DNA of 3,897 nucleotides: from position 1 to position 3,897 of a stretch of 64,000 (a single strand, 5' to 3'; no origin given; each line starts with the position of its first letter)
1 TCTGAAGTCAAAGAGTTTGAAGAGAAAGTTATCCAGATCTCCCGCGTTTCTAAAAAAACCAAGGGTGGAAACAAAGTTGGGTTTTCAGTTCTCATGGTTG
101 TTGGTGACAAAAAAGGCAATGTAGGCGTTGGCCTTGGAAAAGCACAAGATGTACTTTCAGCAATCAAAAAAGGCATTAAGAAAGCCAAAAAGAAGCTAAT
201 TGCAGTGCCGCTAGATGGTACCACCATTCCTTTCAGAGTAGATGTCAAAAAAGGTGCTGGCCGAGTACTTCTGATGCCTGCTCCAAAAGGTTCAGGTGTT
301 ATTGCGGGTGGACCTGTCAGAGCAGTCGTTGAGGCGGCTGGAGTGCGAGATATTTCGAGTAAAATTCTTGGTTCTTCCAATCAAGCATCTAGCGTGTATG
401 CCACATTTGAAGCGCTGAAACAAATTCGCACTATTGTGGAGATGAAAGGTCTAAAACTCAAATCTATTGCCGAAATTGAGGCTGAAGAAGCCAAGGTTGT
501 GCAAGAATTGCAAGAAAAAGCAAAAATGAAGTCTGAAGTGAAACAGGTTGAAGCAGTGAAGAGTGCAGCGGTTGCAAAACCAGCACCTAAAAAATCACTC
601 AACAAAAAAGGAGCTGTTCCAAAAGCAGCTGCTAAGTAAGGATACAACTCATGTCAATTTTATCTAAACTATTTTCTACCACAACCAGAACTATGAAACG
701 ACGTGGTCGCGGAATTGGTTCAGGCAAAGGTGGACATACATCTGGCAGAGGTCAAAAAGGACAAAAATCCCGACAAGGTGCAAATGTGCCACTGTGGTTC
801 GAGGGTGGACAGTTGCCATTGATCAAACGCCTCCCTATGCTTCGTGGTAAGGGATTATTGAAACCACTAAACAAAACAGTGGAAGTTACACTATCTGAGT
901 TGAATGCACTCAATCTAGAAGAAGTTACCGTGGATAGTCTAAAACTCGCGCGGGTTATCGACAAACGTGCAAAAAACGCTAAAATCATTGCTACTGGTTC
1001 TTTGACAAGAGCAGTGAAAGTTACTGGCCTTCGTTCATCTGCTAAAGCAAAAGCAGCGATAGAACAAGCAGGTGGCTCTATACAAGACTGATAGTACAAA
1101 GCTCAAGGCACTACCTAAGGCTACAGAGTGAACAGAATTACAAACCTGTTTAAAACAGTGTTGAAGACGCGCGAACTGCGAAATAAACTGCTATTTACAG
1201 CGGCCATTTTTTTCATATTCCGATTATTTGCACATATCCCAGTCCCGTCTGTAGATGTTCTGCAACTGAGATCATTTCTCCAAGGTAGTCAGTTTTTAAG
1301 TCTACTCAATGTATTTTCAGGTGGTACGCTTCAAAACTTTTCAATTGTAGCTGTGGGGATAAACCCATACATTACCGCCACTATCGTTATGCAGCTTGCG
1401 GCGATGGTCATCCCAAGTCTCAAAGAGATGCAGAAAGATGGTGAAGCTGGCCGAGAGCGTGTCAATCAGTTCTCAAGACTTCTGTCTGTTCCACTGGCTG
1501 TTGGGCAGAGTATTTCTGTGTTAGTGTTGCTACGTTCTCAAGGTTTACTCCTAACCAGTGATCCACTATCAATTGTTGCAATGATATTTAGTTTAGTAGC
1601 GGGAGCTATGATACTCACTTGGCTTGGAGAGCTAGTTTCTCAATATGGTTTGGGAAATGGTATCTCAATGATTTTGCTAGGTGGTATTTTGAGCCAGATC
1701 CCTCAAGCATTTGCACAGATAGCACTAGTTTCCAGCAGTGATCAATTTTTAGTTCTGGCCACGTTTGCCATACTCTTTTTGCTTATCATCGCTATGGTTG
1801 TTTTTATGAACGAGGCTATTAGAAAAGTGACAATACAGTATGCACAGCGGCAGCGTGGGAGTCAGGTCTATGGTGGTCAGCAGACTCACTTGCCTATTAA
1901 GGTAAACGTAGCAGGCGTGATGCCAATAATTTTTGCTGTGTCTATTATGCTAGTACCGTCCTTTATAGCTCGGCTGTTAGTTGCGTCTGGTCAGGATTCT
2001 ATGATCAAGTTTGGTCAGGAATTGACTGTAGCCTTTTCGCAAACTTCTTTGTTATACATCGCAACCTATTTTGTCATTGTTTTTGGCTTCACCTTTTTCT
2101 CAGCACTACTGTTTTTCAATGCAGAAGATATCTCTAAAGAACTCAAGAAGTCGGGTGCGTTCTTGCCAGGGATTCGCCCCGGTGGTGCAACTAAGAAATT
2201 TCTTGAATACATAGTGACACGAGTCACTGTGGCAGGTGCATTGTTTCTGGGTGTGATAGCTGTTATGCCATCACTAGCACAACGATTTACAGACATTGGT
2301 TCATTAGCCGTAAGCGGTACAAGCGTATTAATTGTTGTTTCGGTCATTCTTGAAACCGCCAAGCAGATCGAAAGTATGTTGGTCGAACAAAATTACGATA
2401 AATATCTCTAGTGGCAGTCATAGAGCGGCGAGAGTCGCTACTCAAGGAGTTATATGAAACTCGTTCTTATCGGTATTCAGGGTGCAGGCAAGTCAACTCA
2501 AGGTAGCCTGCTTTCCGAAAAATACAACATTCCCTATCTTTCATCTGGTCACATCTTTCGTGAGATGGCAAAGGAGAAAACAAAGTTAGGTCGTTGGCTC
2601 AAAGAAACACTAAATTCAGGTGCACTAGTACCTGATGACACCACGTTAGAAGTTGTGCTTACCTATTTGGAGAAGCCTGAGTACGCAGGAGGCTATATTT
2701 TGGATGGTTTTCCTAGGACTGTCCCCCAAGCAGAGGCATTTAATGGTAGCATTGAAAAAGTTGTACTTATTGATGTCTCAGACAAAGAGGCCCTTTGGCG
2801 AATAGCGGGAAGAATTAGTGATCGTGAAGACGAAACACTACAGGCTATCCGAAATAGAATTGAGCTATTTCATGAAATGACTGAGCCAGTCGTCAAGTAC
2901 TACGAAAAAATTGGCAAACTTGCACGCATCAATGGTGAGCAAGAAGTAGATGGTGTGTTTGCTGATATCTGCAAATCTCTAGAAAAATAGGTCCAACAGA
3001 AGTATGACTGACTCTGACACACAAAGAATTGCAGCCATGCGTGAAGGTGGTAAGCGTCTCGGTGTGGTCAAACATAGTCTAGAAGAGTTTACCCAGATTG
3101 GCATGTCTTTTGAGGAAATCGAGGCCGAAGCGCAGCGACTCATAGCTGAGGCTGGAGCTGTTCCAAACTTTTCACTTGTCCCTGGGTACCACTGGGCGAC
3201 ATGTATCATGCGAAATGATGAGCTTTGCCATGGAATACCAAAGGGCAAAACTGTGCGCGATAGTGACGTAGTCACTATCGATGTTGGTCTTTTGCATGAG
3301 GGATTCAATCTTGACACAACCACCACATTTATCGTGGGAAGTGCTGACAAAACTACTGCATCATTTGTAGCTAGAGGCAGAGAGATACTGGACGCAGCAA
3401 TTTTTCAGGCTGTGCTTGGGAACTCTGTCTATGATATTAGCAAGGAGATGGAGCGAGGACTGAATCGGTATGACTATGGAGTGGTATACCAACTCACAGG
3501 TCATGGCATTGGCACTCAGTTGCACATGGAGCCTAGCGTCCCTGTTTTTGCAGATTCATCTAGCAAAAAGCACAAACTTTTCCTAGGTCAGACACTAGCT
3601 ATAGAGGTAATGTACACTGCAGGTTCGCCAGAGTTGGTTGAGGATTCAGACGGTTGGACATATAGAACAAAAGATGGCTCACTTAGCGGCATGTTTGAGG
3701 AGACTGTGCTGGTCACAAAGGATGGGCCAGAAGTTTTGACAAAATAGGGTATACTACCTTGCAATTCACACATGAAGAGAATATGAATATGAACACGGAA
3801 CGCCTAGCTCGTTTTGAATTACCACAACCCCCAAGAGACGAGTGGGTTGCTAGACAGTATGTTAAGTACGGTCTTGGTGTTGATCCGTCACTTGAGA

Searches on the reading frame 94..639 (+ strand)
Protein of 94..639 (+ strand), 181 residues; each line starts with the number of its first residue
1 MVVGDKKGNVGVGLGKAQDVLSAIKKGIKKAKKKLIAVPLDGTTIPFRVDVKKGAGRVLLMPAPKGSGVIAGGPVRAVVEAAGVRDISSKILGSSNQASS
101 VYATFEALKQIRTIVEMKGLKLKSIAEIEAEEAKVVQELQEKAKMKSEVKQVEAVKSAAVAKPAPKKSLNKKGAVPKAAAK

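Call 15: search_protein_families(library=pfam, proteins=[window:94-639:+], max_evalue=0.001)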
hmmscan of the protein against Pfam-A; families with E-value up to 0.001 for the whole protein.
window:94-639:+ (181 aa): 2 families
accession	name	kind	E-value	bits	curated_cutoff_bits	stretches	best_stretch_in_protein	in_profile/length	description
PF03719.21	Ribosomal_S5_C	-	1.1e-25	89.3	21.5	1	52-117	2-67/71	Ribosomal protein S5, C-terminal domain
PF00333.26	Ribosomal_S5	-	9.8e-12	45.2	27.1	1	1-39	27-65/65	Ribosomal protein S5, N-terminal domain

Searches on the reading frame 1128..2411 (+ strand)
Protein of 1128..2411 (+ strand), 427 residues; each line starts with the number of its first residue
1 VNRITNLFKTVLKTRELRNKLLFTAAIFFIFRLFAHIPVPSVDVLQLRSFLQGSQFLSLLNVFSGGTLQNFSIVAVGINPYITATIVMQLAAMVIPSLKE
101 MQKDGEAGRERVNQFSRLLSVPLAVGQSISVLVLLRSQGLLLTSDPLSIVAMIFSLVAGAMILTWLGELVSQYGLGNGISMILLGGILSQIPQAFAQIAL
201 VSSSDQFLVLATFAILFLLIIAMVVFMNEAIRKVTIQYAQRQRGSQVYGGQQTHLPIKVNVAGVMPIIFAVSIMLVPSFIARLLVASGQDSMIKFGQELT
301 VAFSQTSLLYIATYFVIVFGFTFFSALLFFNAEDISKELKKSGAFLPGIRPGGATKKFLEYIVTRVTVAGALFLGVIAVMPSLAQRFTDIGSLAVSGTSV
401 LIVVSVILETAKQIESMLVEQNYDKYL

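Call 15: search_protein_families(library=pfam, proteins=[window:1128-2411:+], max_evalue=0.001)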
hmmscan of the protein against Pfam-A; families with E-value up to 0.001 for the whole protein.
window:1128-2411:+ (427 aa): 1 family
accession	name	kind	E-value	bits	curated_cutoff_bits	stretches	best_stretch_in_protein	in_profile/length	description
PF00344.25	SecY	-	2.5e-94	316.5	32.2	1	72-410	1-305/306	SecY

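Call 37: find_related_loci(query=window:1128-2411:+, collection=genome_contigs, flank=1000)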
Query window:1128-2411:+ (427 aa) in genome_contigs; peptide patterns used: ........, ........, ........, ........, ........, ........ (x = any residue, [..] = any of these).
209 stretches matched a pattern; 37 encode a relative of the query (tblastn E <= 1e-3); 35 distinct loci.
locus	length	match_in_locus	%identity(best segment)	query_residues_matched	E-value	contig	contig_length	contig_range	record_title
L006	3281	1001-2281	84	1-427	0e+0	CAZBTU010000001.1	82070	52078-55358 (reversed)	MAG TPA_asm: uncultured Pseudomonadales bacterium isolate SRP286056_co2_100 genome assembly, contig: NODE_290_length_820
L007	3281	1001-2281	70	1-427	0e+0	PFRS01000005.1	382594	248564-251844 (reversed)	MAG: Candidatus Pacebacteria bacterium CG_4_9_14_0_2_um_filter_40_15 CG_4_9_14_0.2_um_filter_scaffold_4_c, whole genome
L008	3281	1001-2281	69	1-427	0e+0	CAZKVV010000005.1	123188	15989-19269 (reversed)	MAG TPA_asm: uncultured Pseudomonadales bacterium isolate SRP286056_co2_531 genome assembly, contig: NODE_121_length_123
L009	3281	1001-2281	68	1-427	0e+0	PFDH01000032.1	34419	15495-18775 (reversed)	MAG: Candidatus Pacebacteria bacterium CG10_big_fil_rev_8_21_14_0_10_44_11 CG10_8_21_14_0.10_scaffold_2677_c, whole geno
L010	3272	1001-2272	71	3-427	0e+0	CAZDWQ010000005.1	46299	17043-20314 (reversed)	MAG TPA_asm: uncultured Pseudomonadales bacterium isolate SRP192515_co1_182 genome assembly, contig: NODE_571_length_462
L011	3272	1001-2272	70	3-427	0e+0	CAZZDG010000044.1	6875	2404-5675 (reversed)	MAG TPA_asm: uncultured Pseudomonadales bacterium isolate binchicken_co321_113 genome assembly, contig: NODE_4129_length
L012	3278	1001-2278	71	1-427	0e+0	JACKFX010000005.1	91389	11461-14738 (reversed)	MAG: Pseudomonadales bacterium isolate HK-STAS-PATE-16 HK-STAS-PATE-16_5, whole genome shotgun sequence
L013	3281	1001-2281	67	1-427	0e+0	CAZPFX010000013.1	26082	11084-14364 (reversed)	MAG TPA_asm: uncultured Pseudomonadales bacterium isolate SRP118108_co5_543 genome assembly, contig: NODE_1490_length_26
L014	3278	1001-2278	69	1-427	0e+0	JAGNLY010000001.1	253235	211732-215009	Candidatus Woesebacteria bacterium isolate Gw_Eff_bin_401 Gw_Eff_30_length_253235_cov_9.015519, whole genome shotgun seq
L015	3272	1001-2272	71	3-427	0e+0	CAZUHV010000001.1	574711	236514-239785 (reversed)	MAG TPA_asm: uncultured Pseudomonadales bacterium isolate binchicken_co277_32 genome assembly, contig: NODE_12_length_57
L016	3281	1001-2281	66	1-427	0e+0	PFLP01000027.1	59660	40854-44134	MAG: Candidatus Pacebacteria bacterium CG_4_10_14_0_8_um_filter_42_14 CG_4_10_14_0.8_um_filter_scaffold_160_c, whole gen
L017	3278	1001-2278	68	1-427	0e+0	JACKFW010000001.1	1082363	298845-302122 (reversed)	MAG: Pseudomonadales bacterium isolate HK-STAS-PATE-15 HK-STAS-PATE-15_1, whole genome shotgun sequence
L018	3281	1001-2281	68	1-427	0e+0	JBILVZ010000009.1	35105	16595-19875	MAG: Methylococcaceae bacterium isolate ME2018-08-25_3300042355_group8_bin66 Rohwer_bin1527_scaffold_208_c1, whole genom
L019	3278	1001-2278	65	1-426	0e+0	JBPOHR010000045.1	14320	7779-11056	MAG: Patescibacteria group bacterium isolate MAG_204 c_000000376183, whole genome shotgun sequence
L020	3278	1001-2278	64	1-426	0e+0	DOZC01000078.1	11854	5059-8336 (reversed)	MAG TPA_asm: Candidatus Paceibacterota bacterium isolate UBA9650 contig_41008, whole genome shotgun sequence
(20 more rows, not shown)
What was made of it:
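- Tried and rejected: The second scan was spent on SecY for taxonomy (call 37).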

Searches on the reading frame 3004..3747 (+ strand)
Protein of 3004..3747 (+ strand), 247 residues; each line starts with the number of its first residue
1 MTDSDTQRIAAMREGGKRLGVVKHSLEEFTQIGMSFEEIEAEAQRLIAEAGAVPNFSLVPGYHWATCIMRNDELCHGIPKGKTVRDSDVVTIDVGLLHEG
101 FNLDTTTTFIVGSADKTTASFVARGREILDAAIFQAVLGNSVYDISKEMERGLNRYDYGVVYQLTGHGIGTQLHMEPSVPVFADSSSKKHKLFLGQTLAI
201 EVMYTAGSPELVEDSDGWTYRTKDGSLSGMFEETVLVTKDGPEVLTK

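Call 15: search_protein_families(library=pfam, proteins=[window:3004-3747:+], max_evalue=0.001)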
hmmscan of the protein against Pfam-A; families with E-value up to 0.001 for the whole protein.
window:3004-3747:+ (247 aa): 1 family
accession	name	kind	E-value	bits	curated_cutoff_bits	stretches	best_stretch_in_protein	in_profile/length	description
PF00557.29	Peptidase_M24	-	5.1e-28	98.7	23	1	11-239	2-208/208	Metallopeptidase family M24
